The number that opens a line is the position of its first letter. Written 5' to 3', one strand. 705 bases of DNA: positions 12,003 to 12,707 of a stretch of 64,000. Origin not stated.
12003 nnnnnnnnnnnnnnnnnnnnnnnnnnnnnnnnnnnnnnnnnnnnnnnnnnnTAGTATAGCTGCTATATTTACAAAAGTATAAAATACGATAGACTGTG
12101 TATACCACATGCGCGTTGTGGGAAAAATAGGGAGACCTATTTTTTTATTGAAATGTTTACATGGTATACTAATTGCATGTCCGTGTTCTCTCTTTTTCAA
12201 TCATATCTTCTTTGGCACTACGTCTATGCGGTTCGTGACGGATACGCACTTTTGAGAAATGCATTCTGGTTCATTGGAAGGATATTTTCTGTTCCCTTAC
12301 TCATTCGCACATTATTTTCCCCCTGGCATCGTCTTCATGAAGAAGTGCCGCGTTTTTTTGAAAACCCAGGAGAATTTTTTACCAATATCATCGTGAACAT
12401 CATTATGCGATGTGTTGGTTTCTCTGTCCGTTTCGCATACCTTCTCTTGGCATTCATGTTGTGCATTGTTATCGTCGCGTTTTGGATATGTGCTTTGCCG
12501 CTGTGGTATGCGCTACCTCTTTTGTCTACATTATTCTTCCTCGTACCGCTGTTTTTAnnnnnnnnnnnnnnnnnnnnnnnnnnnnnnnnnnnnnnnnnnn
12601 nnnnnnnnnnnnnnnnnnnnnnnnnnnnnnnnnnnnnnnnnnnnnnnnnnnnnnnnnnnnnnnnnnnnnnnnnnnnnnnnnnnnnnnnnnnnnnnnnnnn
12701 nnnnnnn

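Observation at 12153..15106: Translationally coupled membrane protein + membrane-anchored Clp/Hsp100-like ATPase with dead NBD1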

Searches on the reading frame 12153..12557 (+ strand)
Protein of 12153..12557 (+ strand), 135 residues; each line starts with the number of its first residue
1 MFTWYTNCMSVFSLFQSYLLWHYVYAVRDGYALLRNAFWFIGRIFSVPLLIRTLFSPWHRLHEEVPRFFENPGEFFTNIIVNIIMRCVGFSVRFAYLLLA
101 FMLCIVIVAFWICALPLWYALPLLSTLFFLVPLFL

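Call 3: search_protein_families(library=pfam, proteins=[window:12153-12557:+], max_evalue=0.1)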
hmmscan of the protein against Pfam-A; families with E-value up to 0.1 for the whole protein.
window:12153-12557:+ (135 aa): 0 families

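Call 4: search_protein_families(library=ncbifam, proteins=[window:12153-12557:+], max_evalue=0.1)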
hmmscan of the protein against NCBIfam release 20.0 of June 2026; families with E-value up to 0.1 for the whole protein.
window:12153-12557:+ (135 aa): 0 families

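Call 13: list_cluster_members(proteins=[P0001, window:12153-12557:+, window:11160-12053:+])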
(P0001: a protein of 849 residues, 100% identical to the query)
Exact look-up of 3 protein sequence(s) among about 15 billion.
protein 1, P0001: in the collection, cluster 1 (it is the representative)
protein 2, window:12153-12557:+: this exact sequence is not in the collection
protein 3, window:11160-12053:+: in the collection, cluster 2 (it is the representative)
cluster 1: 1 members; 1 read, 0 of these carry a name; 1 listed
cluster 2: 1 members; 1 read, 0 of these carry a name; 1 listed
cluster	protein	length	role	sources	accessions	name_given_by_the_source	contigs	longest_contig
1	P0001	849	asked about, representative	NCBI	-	-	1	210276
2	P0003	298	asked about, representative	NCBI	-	-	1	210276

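Call 16: find_homologous_proteins(query=window:12153-12557:+, max_evalue=0.01)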
Query window:12153-12557:+ (135 aa): 2 proteins with E <= 0.01 among 43 candidates.
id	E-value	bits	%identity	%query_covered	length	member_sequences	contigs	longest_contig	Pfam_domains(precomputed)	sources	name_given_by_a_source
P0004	1.5e-76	274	100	94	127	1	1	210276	-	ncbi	-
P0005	1.0e-6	47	46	47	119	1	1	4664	-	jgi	-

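Call 17: find_encoding_contigs(protein=P0005, flank=5000, max_places=4)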
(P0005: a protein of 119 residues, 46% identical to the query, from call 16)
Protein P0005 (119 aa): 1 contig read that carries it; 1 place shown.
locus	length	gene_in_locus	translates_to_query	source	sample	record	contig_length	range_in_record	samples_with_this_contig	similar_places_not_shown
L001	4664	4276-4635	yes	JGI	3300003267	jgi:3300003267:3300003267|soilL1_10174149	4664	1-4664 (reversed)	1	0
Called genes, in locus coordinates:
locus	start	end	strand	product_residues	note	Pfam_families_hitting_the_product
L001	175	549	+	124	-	PF00072:Response_reg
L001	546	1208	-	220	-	PF00027:cNMP_binding, PF13545:HTH_Crp_2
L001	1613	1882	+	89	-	PF04226:Transgly_assoc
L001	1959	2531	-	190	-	PF01066:CDP-OH_P_transf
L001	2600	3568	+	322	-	PF00781:DAGK_cat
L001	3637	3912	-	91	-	-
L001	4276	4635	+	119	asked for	-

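Call 66: search_protein_families(library=pfam, alignment_id=A8, max_evalue=0.1)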
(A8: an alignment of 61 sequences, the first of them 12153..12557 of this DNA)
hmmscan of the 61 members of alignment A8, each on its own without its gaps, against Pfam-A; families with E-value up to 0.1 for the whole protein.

A. member 1, window:12153-12557:+ (135 aa): 0 families

B. families by the number of members that match (of 61 scanned): 6 families
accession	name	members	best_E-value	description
PF20990.2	DUF2207_C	2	0.035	Predicted membrane protein (DUF2207) C-terminal domain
PF13491.11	FtsK_4TM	1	9e-05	4TM region of DNA translocase FtsK/SpoIIIE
PF13273.12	DUF4064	1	0.0012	Protein of unknown function (DUF4064)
PF06157.16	DUF973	1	0.015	Protein of unknown function (DUF973)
PF17113.10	AmpE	1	0.056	Regulatory signalling modulator protein AmpE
PF22270.1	MlrA_helical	1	0.074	Transcriptional regulator MlrA, helical domain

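Call 67: search_solved_structures(query=A8, max_evalue=10)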
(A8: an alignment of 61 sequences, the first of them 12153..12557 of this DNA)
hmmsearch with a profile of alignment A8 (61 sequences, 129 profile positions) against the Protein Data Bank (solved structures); distinct sequences matched with E-value up to 10: 0.

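Call 86: find_related_loci(query=A9, collection=metagenome_contigs, flank=4000)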
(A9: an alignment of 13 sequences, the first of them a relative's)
Query A9 (119 aa) in metagenome_contigs; peptide patterns used: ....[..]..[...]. (x = any residue, [..] = any of these).
384 stretches matched a pattern; 265 encode a relative of the query (tblastn E <= 1e-3); the best 80 are kept; 80 distinct loci.
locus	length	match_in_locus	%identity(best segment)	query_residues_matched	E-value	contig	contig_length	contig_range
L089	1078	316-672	56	1-119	8e-44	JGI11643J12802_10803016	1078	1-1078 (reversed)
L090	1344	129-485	54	1-119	6e-41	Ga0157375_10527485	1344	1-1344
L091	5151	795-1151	55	1-119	4e-39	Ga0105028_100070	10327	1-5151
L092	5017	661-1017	51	1-119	1e-38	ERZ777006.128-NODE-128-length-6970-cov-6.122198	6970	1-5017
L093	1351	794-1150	52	1-119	5e-39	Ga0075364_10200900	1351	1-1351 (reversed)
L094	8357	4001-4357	50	1-119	4e-38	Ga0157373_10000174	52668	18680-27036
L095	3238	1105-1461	51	1-119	3e-37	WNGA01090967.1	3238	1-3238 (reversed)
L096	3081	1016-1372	51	1-119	1e-36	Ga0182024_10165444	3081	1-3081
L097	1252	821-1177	50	1-119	3e-36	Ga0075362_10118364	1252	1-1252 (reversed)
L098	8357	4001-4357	47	1-119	3e-35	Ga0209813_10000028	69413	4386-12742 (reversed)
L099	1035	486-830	48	1-115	2e-33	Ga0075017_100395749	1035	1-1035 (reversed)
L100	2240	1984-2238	60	1-85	3e-32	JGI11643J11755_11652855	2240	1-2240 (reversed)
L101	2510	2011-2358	50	1-116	1e-31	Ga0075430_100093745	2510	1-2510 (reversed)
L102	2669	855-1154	54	3-102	6e-30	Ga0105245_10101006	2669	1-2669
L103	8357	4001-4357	43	1-119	5e-30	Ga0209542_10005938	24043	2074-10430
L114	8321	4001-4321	45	2-108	2e-27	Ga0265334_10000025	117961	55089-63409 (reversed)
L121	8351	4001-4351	43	1-117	8e-27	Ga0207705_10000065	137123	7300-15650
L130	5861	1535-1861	47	1-109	5e-26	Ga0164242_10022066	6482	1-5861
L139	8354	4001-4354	36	1-118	1e-24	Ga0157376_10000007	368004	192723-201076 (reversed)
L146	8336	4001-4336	43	2-113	6e-24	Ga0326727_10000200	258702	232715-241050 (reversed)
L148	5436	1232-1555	44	1-108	7e-24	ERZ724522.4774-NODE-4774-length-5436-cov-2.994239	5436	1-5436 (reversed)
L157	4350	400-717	42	2-107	2e-23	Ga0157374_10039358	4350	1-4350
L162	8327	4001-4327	46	1-109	7e-23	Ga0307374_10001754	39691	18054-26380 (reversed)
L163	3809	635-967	42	1-111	1e-22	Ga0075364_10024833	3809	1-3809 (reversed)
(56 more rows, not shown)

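Call 89: list_cluster_members(proteins=[L121:4360-6717:+, L146:4357-6729:+, L148:1588-3960:+, L157:753-3110:+, L162:4357-6720:+, L163:985-3348:+, L091:1151-3508:+, L114:4355-6715:+, L139:4362-6716:+, L130:1893-4388:+])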
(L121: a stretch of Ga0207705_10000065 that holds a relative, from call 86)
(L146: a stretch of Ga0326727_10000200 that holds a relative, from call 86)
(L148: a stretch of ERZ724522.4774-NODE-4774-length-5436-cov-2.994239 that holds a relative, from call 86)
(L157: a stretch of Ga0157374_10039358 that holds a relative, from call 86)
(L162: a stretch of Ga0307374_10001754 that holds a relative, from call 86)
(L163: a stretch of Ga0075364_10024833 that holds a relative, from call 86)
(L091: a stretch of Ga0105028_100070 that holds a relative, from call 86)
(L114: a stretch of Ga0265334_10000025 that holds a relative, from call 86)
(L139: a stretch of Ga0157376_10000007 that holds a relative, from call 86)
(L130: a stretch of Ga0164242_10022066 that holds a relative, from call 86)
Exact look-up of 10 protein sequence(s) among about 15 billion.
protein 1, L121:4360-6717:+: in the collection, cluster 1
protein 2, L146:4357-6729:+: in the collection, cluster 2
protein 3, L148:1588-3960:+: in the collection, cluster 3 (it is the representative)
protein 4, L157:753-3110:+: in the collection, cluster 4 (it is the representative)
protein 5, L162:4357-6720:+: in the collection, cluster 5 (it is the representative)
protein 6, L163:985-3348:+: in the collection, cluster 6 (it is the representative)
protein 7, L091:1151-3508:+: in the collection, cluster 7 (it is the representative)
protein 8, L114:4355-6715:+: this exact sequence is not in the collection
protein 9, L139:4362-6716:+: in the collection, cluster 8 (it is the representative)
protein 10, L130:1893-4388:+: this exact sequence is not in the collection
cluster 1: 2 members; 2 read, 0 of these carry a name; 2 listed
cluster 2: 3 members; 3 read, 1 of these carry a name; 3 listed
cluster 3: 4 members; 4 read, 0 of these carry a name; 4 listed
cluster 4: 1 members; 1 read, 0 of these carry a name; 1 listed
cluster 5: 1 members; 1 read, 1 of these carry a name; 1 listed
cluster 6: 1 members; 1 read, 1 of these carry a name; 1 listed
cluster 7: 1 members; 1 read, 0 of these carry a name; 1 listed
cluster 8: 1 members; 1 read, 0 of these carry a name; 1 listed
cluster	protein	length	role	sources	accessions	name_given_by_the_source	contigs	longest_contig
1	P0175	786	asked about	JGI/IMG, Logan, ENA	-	-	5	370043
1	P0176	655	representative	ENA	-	-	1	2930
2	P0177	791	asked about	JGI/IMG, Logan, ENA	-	ATP-dependent Clp protease ATP-binding subunit ClpC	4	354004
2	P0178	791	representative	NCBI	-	-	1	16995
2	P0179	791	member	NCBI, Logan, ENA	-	-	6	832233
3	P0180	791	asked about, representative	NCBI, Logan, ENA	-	-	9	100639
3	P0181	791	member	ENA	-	-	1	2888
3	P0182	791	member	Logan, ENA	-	-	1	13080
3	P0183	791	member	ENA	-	-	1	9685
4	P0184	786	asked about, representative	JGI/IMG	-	-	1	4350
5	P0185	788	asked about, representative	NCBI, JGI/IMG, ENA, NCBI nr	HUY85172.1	MAG TPA: AAA family ATPase [Candidatus Dormibacteraeota bacterium] | AAA family ATPase [Candidatus Dormibacteraeota bacterium]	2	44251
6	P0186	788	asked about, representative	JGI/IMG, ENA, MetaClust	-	\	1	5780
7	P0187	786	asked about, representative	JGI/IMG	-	-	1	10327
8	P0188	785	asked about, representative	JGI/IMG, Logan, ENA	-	-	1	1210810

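Call 90: find_encoding_contigs(protein=P0179, flank=6000, max_places=3)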
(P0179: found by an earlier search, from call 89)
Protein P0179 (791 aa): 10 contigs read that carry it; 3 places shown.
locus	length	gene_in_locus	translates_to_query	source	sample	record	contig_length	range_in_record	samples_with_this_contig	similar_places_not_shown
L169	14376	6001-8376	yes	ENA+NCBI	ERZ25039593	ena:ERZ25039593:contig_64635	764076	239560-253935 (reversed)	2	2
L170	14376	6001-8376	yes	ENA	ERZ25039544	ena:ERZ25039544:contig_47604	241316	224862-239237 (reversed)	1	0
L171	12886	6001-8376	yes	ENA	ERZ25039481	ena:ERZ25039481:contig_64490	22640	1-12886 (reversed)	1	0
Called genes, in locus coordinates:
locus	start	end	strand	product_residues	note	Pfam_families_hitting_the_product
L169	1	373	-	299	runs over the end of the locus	-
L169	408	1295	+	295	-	PF02673:BacA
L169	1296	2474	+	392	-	PF02674:Colicin_V, PF00089:Trypsin (weak), PF13365:Trypsin_2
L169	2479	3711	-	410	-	PF12704:MacB_PCD, PF02687:FtsX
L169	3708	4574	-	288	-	PF00005:ABC_tran, PF02463:SMC_N (faint), PF13304:AAA_21 (weak)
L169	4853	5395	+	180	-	PF00293:NUDIX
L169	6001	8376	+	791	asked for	PF12775:AAA_7 (faint), PF13191:AAA_16 (faint), PF13401:AAA_22 (faint), PF17871:AAA_lid_9 (weak), PF00004:AAA, PF07724:AAA_2, PF07728:AAA_5, PF10431:ClpB_D2-small, +1 more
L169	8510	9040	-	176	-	-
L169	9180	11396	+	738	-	PF13205:Big_5 (weak), PF00246:Peptidase_M14, PF24827:AstE_AspA_cat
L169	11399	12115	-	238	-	PF00696:AA_kinase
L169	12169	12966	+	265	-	PF03372:Exo_endo_phos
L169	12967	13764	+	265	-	-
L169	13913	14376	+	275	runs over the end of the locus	-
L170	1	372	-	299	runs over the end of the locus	-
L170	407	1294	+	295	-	PF02673:BacA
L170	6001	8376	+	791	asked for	PF12775:AAA_7 (faint), PF13191:AAA_16 (faint), PF13401:AAA_22 (faint), PF17871:AAA_lid_9 (weak), PF00004:AAA, PF07724:AAA_2, PF07728:AAA_5, PF10431:ClpB_D2-small, +1 more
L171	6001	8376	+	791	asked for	PF12775:AAA_7 (faint), PF13191:AAA_16 (faint), PF13401:AAA_22 (faint), PF17871:AAA_lid_9 (weak), PF00004:AAA, PF07724:AAA_2, PF07728:AAA_5, PF10431:ClpB_D2-small, +1 more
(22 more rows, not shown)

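Call 91: find_encoding_contigs(protein=P0185, flank=6000, max_places=2)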
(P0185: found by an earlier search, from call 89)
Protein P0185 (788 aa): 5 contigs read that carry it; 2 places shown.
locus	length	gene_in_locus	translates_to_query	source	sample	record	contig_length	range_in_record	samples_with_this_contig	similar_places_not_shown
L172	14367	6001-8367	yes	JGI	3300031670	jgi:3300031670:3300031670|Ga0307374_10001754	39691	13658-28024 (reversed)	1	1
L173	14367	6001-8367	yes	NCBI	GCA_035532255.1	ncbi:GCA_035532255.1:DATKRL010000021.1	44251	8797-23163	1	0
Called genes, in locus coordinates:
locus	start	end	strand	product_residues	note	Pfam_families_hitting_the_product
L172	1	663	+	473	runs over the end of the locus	PF00479:G6PD_N, PF02781:G6PD_C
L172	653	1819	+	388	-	PF02674:Colicin_V, PF00089:Trypsin, PF13365:Trypsin_2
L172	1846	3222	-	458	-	PF01566:Nramp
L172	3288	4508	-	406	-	PF12704:MacB_PCD, PF02687:FtsX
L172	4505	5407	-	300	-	PF00005:ABC_tran, PF02463:SMC_N (faint), PF13304:AAA_21 (faint)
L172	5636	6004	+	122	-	-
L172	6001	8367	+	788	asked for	PF13521:AAA_28 (faint), PF00005:ABC_tran (faint), PF13401:AAA_22 (weak), PF17871:AAA_lid_9, PF00004:AAA, PF07724:AAA_2, PF07728:AAA_5, PF10431:ClpB_D2-small, +6 more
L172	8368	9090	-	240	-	PF00696:AA_kinase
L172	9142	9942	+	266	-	PF03372:Exo_endo_phos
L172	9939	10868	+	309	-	PF12146:Hydrolase_4, PF00561:Abhydrolase_1, PF12697:Abhydrolase_6 (weak), PF08538:DUF1749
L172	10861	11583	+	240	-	PF00702:Hydrolase, PF08282:Hydrolase_3 (faint), PF12710:HAD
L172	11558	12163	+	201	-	-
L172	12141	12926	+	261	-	-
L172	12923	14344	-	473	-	-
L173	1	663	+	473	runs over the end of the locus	PF00479:G6PD_N, PF02781:G6PD_C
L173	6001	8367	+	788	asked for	PF13521:AAA_28 (faint), PF00005:ABC_tran (faint), PF13401:AAA_22 (weak), PF17871:AAA_lid_9, PF00004:AAA, PF07724:AAA_2, PF07728:AAA_5, PF10431:ClpB_D2-small, +6 more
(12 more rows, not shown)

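Call 93: search_protein_families(library=ncbifam, proteins=[L121:4360-6717:+], max_evalue=0.00001)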
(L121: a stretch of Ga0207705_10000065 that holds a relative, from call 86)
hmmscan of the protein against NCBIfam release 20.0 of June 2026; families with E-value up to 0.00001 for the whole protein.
L121:4360-6717:+ (786 aa): 16 families
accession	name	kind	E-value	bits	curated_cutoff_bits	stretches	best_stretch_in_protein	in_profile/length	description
TIGR03346.1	chaperone_ClpB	equivalog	4.2e-130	435.6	1232.1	2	461-783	523-847/853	ATP-dependent chaperone ClpB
NF008118.0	PRK10865.1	equivalog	1.4e-109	367.3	1417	2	467-783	532-850/857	ATP-dependent chaperone ClpB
TIGR02639.1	ClpA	equivalog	2.1e-101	340.3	993.15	1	267-779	211-732/734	ATP-dependent Clp protease ATP-binding subunit ClpA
NF033606.1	heat_AAA_ClpK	exception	9.1e-97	325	1900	2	489-778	599-895/949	heat shock survival AAA family ATPase ClpK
NF033607.0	disagg_AAA_ClpG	exception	1.1e-89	301.5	1900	2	475-779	564-874/932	AAA family protein disaggregase ClpG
TIGR03345.1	VI_ClpV1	equivalog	1e-83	282.1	884.95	2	461-769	524-838/852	type VI secretion system ATPase TssH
NF008263.0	PRK11034.1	equivalog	2.6e-74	250.5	1350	1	267-779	212-733/758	ATP-dependent Clp protease ATP-binding subunit ClpA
NF003229.0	PRK04195.1-5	equivalog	3.5e-10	39.2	280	0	534-611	45-114/413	replication factor C large subunit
NF003745.1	PRK05342.1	equivalog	7.9e-09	34.9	359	0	663-761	278-379/418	ATP-dependent Clp protease ATP-binding subunit ClpX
TIGR03499.1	FlhF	equivalog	1.3e-07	31.9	174.15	0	452-562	118-228/286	flagellar biosynthesis GTPase FlhF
NF047784.1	MadB_ATPase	equivalog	2.9e-07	30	475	0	536-568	36-65/298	MadB family AAA-type ATPase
NF001679.0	PRK00440.1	equivalog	3.2e-07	29.7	303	0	533-610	39-113/322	replication factor C small subunit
NF006616.1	PRK09183.1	subfamily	5.2e-07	29.2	300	0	250-329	87-163/253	IS21-like element helper ATPase IstB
TIGR00635.1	ruvB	equivalog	1.5e-06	27.5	299.05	0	530-629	27-110/305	Holliday junction branch migration DNA helicase RuvB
TIGR00678.1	holB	equivalog_domain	2.5e-06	27.2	180.6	0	534-560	15-41/188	DNA polymerase III subunit delta'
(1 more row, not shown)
